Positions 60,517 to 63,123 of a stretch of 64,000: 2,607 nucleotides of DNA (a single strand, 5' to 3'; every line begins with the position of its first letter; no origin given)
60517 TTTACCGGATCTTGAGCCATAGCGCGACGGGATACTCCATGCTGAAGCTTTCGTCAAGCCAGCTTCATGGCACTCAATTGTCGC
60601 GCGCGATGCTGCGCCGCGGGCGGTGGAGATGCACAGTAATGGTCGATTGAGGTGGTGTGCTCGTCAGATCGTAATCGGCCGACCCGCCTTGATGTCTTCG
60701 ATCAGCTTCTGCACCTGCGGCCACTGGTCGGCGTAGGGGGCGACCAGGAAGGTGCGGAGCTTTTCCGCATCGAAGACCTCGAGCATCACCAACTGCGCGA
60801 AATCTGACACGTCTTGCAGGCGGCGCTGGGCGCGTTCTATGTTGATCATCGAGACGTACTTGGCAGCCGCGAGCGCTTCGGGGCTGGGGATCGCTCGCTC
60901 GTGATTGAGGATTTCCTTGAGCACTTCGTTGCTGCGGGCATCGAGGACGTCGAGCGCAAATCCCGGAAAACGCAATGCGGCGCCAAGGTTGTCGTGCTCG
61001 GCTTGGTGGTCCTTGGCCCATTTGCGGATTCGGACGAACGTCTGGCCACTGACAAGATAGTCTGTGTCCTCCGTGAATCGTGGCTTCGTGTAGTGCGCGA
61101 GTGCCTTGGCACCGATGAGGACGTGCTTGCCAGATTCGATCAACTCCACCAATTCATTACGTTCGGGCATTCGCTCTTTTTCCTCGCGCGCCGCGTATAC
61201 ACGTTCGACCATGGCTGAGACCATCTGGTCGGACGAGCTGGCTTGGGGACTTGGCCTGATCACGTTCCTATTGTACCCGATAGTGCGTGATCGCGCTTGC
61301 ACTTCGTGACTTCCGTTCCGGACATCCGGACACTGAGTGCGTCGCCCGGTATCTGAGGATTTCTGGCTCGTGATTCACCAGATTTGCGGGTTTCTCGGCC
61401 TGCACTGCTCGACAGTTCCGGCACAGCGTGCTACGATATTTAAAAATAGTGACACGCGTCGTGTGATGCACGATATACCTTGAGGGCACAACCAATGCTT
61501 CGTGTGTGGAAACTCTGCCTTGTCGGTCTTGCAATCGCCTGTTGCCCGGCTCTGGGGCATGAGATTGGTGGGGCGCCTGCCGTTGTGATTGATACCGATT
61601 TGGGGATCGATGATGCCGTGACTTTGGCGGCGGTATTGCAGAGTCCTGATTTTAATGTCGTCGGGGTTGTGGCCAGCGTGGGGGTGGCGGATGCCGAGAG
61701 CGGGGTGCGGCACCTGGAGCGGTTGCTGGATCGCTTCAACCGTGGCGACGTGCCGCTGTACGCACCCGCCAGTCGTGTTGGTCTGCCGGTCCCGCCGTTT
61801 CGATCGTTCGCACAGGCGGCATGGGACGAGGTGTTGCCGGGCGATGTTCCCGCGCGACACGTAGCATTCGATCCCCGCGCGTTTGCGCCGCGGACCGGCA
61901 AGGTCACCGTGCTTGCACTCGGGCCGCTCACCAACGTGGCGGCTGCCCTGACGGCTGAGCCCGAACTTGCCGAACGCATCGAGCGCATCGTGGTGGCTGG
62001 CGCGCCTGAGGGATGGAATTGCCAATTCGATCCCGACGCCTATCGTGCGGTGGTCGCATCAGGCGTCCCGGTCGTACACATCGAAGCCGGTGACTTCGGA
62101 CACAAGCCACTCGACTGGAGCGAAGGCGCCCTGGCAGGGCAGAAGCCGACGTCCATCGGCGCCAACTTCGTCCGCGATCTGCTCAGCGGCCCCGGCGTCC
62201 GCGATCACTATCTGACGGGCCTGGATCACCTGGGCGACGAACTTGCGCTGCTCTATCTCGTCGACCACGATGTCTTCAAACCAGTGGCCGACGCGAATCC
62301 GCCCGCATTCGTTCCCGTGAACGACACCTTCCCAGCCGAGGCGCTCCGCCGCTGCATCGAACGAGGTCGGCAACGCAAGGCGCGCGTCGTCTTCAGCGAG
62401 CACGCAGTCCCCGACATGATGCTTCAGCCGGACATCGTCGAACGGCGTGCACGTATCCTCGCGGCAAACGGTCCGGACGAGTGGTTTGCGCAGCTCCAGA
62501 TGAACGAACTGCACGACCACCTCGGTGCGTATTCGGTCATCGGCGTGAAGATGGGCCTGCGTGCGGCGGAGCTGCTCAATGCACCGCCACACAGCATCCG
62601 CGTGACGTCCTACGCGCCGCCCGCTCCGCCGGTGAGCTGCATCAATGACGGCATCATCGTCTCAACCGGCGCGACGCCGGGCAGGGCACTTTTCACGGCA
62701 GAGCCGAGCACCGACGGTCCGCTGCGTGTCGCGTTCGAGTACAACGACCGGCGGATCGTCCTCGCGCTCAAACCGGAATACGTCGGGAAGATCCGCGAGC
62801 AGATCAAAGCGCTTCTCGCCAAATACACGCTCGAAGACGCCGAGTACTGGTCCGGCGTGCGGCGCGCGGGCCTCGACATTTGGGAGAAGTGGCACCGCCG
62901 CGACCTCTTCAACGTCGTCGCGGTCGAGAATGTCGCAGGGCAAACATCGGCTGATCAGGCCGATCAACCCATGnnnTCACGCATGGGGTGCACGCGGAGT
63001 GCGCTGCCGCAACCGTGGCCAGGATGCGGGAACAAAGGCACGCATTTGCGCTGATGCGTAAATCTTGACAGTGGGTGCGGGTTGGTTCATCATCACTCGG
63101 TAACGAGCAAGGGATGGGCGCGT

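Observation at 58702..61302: Decayed defence islet: a TIR-domain gene split cleanly by an IS5 insertion, next to an AbiEii-like nucleotidyltransferase, in a low-GC patch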

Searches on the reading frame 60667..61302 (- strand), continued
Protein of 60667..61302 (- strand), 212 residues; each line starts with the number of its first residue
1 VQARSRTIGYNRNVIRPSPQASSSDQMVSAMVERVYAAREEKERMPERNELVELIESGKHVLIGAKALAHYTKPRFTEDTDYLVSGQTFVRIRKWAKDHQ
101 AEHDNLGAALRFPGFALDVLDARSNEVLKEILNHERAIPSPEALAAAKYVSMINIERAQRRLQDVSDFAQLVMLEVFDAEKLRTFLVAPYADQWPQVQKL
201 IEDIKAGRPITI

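Call 46: find_encoding_contigs(protein=P0136, flank=5000, max_places=2)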
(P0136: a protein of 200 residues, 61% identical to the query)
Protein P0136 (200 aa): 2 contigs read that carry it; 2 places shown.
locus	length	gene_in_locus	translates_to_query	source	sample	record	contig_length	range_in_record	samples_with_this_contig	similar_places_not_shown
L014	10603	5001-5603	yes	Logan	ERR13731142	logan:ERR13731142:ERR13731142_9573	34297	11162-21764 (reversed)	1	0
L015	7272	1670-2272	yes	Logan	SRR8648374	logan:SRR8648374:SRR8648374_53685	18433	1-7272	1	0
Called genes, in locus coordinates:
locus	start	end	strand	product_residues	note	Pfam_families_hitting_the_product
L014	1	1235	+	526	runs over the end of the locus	-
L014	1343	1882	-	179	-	PF00472:RF-1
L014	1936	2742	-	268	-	PF01026:TatD_DNase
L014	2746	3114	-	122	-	PF08378:NERD, PF02021:UPF0102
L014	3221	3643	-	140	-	PF01245:Ribosomal_L19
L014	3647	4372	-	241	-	PF01746:tRNA_m1G_MT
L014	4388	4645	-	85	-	PF00886:Ribosomal_S16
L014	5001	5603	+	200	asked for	-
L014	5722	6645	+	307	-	PF01370:Epimerase, PF04321:RmlD_sub_bind, PF16363:GDP_Man_Dehyd, PF07993:NAD_binding_4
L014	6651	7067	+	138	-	PF01894:YjbQ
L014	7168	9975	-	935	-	PF07940:Hepar_II_III_C (weak)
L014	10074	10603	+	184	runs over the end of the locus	-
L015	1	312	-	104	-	?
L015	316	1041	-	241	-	PF01746:tRNA_m1G_MT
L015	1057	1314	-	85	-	PF00886:Ribosomal_S16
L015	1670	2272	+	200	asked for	-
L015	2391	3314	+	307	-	PF01370:Epimerase, PF04321:RmlD_sub_bind, PF16363:GDP_Man_Dehyd, PF07993:NAD_binding_4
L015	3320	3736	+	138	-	PF01894:YjbQ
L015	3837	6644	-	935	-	PF07940:Hepar_II_III_C (weak)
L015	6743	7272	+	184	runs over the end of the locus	-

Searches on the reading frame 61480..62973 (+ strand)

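Call 73: search_protein_families(library=pfam, max_evalue=0.001, proteins=[window:61480-62973:+])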
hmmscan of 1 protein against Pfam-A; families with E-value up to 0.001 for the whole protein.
window:61480-62973:+ (498 aa): 2 families
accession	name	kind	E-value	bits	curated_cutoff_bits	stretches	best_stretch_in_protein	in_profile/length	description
PF01156.24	IU_nuc_hydro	-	1.1e-28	101.2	34.2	1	35-267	1-251/297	Inosine-uridine preferring nucleoside hydrolase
PF02663.19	FmdE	-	2.3e-12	47.6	22.9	1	344-476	1-131/133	FmdE, Molybdenum formylmethanofuran dehydrogenase operon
